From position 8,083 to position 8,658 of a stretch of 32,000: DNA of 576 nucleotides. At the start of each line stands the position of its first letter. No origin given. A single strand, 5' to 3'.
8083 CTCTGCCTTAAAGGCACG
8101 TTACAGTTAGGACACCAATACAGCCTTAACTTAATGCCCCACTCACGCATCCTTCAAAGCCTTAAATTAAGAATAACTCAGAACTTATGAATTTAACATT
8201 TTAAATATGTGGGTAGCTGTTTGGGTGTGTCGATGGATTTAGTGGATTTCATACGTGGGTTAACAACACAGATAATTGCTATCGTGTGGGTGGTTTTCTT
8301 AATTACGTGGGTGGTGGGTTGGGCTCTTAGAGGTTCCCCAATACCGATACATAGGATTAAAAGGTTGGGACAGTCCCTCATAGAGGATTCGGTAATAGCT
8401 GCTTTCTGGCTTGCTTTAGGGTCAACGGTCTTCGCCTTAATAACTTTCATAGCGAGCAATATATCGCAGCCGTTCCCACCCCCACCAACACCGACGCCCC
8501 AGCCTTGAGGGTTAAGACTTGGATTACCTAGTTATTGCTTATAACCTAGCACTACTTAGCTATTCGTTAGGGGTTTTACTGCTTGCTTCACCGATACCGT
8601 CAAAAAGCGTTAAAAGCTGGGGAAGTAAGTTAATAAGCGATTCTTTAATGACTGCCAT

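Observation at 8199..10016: Three-gene membrane cluster resembling the CedA1/CedA/CedA2 module of the crenarchaeal DNA-import (Ced) system, with an unusually large extracellular domain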

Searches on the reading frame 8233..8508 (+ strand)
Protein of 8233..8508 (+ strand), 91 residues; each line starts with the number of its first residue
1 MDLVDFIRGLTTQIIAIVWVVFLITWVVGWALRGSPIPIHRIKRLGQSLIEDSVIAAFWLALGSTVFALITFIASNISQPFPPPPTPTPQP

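Call 3: search_protein_families(library=pfam, proteins=[window:8233-8508:+], max_evalue=1)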
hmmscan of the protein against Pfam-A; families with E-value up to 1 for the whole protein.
window:8233-8508:+ (91 aa): 0 families

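Call 4: search_protein_families(library=ncbifam, proteins=[window:8233-8508:+], max_evalue=1)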
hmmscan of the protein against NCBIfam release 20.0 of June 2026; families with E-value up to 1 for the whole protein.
window:8233-8508:+ (91 aa): 4 families
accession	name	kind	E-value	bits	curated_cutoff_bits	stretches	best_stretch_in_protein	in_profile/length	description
NF041797.1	Ced_CedA1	equivalog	1.4e-34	118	100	1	3-77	1-75/75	DNA import protein CedA1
NF053657.1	CedE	equivalog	1.8e-07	31.2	400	1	14-74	6-66/260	DNA-translocating protein CedE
NF041796.2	Ced_CedA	equivalog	9.1e-07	28.7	330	1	14-77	7-70/259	DNA import protein CedA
TIGR03622.1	urea_t_UrtB_arc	equivalog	0.061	12.6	374.25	1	7-80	45-119/284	urea ABC transporter, permease protein UrtB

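Call 14: search_solved_structures(query=window:8233-8508:+, max_evalue=10, show_alignments=2)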
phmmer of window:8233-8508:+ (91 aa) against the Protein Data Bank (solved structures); distinct sequences matched with E-value up to 10: 1.
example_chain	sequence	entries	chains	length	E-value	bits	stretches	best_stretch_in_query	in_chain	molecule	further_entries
8dfu_B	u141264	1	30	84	1.4e-24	89.7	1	2-78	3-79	Pilin protein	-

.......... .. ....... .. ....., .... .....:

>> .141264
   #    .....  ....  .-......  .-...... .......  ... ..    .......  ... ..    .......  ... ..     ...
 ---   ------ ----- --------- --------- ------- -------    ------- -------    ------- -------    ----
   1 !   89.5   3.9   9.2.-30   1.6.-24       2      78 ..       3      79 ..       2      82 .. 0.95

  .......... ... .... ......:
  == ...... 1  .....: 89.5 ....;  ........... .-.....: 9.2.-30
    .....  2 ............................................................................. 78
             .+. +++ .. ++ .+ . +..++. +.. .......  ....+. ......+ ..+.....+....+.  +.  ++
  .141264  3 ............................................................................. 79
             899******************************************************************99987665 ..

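Call 27: find_homologous_proteins(query=window:8233-8508:+, max_evalue=0.001)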
Query window:8233-8508:+ (91 aa): 29 proteins with E <= 0.001 among 29 candidates.
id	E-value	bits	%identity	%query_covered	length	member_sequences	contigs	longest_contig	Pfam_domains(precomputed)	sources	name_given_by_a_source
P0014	3.7e-48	180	92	85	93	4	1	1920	PF27251.1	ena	-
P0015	3.4e-38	148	77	85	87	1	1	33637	PF27251.1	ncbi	-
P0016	8.0e-35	137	64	86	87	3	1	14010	PF27251.1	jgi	-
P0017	1.4e-34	136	68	86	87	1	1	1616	PF27251.1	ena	-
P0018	2.1e-34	136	61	85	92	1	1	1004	PF27251.1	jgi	-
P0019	3.8e-34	135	66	93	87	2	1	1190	PF27251.1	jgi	jgi:thiamine transporter ThiT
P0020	1.2e-32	130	66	80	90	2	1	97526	PF27251.1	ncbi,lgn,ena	-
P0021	1.5e-32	130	62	87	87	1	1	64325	PF27251.1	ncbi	-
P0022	2.3e-32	129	58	85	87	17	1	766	PF27251.1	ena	-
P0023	6.4e-32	128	65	95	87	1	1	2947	PF27251.1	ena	-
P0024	1.2e-31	127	61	85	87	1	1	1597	PF27251.1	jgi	jgi:uncharacterized membrane protein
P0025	1.9e-31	126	63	86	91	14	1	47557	PF27251.1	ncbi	ncbi:MAG: DNA import protein CedA1 [Sulfolobales archaeon]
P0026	6.2e-31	125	61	98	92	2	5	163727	PF27251.1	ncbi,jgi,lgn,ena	-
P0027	6.7e-30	121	65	85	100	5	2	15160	PF27251.1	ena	-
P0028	3.5e-28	116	55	95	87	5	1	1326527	PF27251.1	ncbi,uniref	ncbi:DNA import protein CedA1 [Thermogladius sp. 4427co]|uniref:DNA import protein CedA1 n=1 Tax=The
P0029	1.9e-27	113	68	71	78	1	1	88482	PF27251.1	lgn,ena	-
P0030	5.1e-27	112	69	70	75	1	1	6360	PF27251.1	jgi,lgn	-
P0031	1.4e-26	111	54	86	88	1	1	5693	PF27251.1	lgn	-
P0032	7.5e-26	108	56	93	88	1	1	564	PF27251.1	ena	-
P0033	7.9e-26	108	56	93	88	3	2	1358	PF27251.1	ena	-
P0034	6.7e-25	105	56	93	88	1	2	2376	PF27251.1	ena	-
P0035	1.9e-24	104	62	85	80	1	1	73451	PF27251.1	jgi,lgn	jgi:hypothetical protein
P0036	2.2e-24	104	62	85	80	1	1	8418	PF27251.1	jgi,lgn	-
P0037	1.1e-23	101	58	87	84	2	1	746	PF27251.1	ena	-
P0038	2.2e-23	100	61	79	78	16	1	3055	PF27251.1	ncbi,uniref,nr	ncbi:DNA import protein CedA1 [Sulfuracidifex metallicus]|uniref:DNA import protein CedA1 n=1 Tax=Su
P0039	1.7e-22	98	56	86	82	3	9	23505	PF27251.1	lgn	-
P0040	4.3e-22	96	50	95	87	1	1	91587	PF27251.1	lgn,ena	-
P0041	6.1e-21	93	58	91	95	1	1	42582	PF27251.1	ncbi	-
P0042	3.6e-20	90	59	82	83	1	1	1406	PF27251.1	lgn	-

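Call 28: find_encoding_contigs(protein=P0028, flank=6000, max_places=2)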
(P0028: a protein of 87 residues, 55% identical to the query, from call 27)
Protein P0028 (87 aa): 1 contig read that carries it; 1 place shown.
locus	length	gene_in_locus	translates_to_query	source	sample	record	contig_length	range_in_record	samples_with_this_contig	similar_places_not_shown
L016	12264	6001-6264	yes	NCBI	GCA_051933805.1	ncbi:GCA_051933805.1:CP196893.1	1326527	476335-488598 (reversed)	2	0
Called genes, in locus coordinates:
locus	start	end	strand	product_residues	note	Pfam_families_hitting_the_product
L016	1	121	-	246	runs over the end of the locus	PF01884:PcrB, PF00977:His_biosynth (faint)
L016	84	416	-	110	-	PF05129:Zn_ribbon_Elf1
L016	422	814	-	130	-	-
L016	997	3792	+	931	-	PF00270:DEAD, PF04851:ResIII (weak), PF00271:Helicase_C, PF22590:Cas3-like_C_2 (weak), PF19306:WHD_Lhr, PF08494:DEAD_assoc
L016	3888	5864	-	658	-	PF01507:PAPS_reduct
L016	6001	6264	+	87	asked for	PF27251:CedA1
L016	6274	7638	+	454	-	PF27251:CedA1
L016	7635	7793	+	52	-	-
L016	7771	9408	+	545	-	PF01935:DUF87 (faint), PF01580:FtsK_SpoIIIE (faint), PF05872:HerA_C (weak), PF12846:AAA_10 (faint)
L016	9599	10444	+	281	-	PF02598:Methyltrn_RNA_3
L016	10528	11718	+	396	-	PF00297:Ribosomal_L3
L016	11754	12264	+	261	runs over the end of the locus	PF00573:Ribosomal_L4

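Call 29: find_encoding_contigs(protein=P0038, flank=6000, max_places=2)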
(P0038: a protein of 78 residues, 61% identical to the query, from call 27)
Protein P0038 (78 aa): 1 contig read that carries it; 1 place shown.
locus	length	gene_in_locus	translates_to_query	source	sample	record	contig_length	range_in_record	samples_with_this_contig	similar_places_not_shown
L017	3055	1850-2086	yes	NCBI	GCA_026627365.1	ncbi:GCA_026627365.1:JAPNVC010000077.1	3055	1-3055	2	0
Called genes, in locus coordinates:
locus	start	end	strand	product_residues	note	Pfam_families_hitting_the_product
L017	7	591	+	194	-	PF02223:Thymidylate_kin (faint), PF13207:AAA_17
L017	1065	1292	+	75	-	PF01199:Ribosomal_L34e (weak), PF10764:Gin (weak)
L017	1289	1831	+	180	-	PF00406:ADK (faint), PF02224:Cytidylate_kin (weak), PF13189:Cytidylate_kin2, PF13207:AAA_17, PF13238:AAA_18, PF01202:SKI (faint)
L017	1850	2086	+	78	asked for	PF27251:CedA1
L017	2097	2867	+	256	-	PF27251:CedA1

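Call 70: search_protein_families(library=ncbifam, proteins=[L016:7771-9408:+, L016:6274-7638:+, L017:2097-2867:+], max_evalue=0.01)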
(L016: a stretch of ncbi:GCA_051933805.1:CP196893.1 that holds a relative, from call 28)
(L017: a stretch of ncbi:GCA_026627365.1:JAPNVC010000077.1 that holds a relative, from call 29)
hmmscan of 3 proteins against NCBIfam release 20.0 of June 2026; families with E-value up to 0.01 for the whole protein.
L016:7771-9408:+ (545 aa): 13 families
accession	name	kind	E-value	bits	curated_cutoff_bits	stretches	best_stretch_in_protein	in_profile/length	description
NF041017.1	DNA_import_CedB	equivalog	3.3e-22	78.8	700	1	39-531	77-586/590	DNA import protein CedB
NF053655.1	CedD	equivalog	1.2e-12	47.3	600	2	378-532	368-526/527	DNA-translocating ATPase CedD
NF042943.1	HerA_antiphage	equivalog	8.3e-11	41.1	800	2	447-531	465-549/566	anti-phage-associated helicase HerA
NF040937.1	HerA_Thermprot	equivalog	6.2e-08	31.5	800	1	448-531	378-461/487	DNA double-strand break repair helicase HerA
TIGR00929.1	VirB4_CagE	subfamily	5.2e-05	21.7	643.1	1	249-286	436-473/792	VirB4 family type IV secretion/conjugal transfer ATPase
NF040819.1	helicase_HerA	equivalog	5.8e-05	21.8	970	1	441-519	424-502/561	DNA double-strand break repair helicase HerA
TIGR03743.1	SXT_TraD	subfamily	6.5e-05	21.6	366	1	231-289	156-213/636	conjugative transfer system coupling protein TraD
NF010447.0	PRK13873.1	equivalog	0.0004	18.4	1020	0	250-278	441-469/815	conjugal transfer protein TrbE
NF045975.1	VirB4_plasma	equivalog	0.00041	18.2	590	0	442-480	781-821/894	Mbov_0397 family ICE element conjugal transfer ATPase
NF010404.0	PRK13830.1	subfamily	0.00091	17.1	810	0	250-292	456-498/818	conjugal transfer protein TrbE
NF042944.1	HerA_antiphage_2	equivalog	0.00093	18.1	850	0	447-520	458-531/576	anti-phage-associated helicase HerA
TIGR03754.1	conj_TOL_TraD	equivalog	0.0045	15.6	647.55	1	218-290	149-219/643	type IV conjugative transfer system coupling protein TraD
TIGR03819.1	heli_sec_ATPase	hypoth_equivalog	0.0077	15.5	373.15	0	251-273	179-201/340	TadA family conjugal transfer-associated ATPase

L016:6274-7638:+ (454 aa): 3 families
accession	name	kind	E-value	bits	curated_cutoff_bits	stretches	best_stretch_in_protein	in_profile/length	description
NF041796.2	Ced_CedA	equivalog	4.8e-36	124.6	330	2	2-190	6-196/259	DNA import protein CedA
NF053657.1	CedE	equivalog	3.5e-27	95.8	400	2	2-186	5-196/260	DNA-translocating protein CedE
NF041797.1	Ced_CedA1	equivalog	1.4e-09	37.9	100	1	2-49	11-58/75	DNA import protein CedA1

L017:2097-2867:+ (256 aa): 3 families
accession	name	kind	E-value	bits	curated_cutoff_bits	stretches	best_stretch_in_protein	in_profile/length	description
NF041796.2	Ced_CedA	equivalog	7.4e-111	369.8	330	1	2-255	3-259/259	DNA import protein CedA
NF053657.1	CedE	equivalog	4.8e-50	170.8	400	1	3-254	3-260/260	DNA-translocating protein CedE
NF041797.1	Ced_CedA1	equivalog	5.4e-05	23.2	100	1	5-65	11-71/75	DNA import protein CedA1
